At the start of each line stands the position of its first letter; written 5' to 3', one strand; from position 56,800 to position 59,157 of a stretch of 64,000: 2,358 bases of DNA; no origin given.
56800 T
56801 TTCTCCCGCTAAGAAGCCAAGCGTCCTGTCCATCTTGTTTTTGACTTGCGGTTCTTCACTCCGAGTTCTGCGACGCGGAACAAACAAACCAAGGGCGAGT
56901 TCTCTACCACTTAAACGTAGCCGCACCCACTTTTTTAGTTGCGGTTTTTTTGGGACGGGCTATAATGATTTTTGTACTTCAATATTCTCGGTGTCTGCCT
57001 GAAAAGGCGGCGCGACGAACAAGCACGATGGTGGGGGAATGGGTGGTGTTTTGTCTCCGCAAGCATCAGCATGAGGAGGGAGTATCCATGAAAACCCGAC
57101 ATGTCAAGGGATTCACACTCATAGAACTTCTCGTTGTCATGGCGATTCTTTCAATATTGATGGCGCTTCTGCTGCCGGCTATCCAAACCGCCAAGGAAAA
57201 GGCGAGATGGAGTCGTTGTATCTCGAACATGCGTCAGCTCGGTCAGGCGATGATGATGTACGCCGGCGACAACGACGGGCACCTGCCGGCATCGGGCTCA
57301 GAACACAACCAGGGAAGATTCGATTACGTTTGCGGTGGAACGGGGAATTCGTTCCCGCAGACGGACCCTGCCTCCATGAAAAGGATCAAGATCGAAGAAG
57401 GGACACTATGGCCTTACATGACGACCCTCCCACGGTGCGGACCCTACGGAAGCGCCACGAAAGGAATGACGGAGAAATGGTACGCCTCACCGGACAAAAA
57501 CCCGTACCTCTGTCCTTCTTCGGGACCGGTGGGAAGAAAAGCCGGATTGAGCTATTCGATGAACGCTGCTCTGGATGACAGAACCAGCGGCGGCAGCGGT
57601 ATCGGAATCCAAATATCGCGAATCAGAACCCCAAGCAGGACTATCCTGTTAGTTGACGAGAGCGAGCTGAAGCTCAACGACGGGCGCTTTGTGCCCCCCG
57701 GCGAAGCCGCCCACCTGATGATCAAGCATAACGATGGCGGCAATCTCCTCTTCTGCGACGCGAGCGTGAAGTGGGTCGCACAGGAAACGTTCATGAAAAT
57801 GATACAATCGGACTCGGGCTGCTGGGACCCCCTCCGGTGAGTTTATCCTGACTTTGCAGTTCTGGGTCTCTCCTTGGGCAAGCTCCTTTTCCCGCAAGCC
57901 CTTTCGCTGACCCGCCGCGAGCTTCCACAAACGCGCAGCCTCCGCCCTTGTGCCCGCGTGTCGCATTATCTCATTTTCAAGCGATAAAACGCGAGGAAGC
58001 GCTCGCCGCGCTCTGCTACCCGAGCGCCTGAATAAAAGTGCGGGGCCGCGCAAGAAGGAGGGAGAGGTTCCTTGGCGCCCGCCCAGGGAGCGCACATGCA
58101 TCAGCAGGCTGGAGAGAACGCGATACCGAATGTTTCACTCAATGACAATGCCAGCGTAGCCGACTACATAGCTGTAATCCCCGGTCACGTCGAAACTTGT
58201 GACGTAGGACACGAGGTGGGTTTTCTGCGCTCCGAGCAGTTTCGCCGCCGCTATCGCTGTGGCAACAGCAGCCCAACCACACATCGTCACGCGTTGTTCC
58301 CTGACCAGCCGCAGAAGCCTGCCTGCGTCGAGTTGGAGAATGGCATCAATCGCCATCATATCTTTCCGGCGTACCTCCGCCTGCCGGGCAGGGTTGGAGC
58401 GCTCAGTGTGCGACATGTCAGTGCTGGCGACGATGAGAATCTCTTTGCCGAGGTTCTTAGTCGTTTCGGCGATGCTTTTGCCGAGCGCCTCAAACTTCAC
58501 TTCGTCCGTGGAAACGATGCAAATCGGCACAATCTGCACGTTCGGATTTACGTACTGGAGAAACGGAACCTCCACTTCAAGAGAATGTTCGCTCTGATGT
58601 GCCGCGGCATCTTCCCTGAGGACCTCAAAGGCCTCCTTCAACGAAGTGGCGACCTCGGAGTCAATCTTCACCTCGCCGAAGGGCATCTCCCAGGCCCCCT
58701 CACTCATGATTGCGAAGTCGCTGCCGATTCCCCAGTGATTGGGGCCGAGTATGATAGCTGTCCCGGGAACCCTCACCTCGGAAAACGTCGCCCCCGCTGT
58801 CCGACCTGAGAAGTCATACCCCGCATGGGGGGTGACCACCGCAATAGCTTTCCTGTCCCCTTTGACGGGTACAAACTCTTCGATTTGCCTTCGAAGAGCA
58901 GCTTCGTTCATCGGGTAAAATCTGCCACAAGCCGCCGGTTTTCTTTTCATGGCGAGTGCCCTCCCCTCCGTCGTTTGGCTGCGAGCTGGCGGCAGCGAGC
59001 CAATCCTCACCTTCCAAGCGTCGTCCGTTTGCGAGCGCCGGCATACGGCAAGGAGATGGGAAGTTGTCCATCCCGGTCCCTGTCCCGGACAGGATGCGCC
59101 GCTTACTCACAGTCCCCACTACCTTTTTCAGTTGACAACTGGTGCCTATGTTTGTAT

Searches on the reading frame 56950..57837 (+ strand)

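Call 28: search_protein_families(library=pfam, proteins=[window:56950-57837:+], max_evalue=0.0001)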
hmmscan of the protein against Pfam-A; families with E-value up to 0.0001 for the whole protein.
window:56950-57837:+ (296 aa): 2 families
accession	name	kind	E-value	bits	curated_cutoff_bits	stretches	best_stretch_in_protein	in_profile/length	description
PF07963.17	N_methyl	-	1.5e-09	37.5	21.2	1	50-75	2-27/27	Prokaryotic N-terminal methylation motif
PF07596.16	SBP_bac_10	-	6.6e-08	33.4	23.3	1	79-125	1-46/268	Protein of unknown function (DUF1559)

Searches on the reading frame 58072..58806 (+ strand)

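Call 56: search_protein_families(library=pfam, proteins=[window:58072-58806:+], max_evalue=0.1)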
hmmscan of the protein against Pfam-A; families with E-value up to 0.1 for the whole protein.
window:58072-58806:+ (245 aa): 1 family
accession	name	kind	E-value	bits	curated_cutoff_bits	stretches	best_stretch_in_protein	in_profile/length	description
PF12388.14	Peptidase_M57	-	0.005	17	21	1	6-67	102-163/212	Dual-action HEIGH metallo-peptidase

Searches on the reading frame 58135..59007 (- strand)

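Call 56: search_protein_families(library=pfam, proteins=[window:58135-59007:-], max_evalue=0.1)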
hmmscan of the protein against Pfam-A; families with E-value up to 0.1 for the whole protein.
window:58135-59007:- (290 aa): 2 families
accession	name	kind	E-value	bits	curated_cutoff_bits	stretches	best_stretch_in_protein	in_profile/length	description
PF01875.22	Memo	-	1.8e-66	224.6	27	1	24-288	2-269/269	Memo-like protein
PF02900.23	LigB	-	5.2e-07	29.4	26.3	1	91-282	62-268/269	Catalytic LigB subunit of aromatic ring-opening dioxygenase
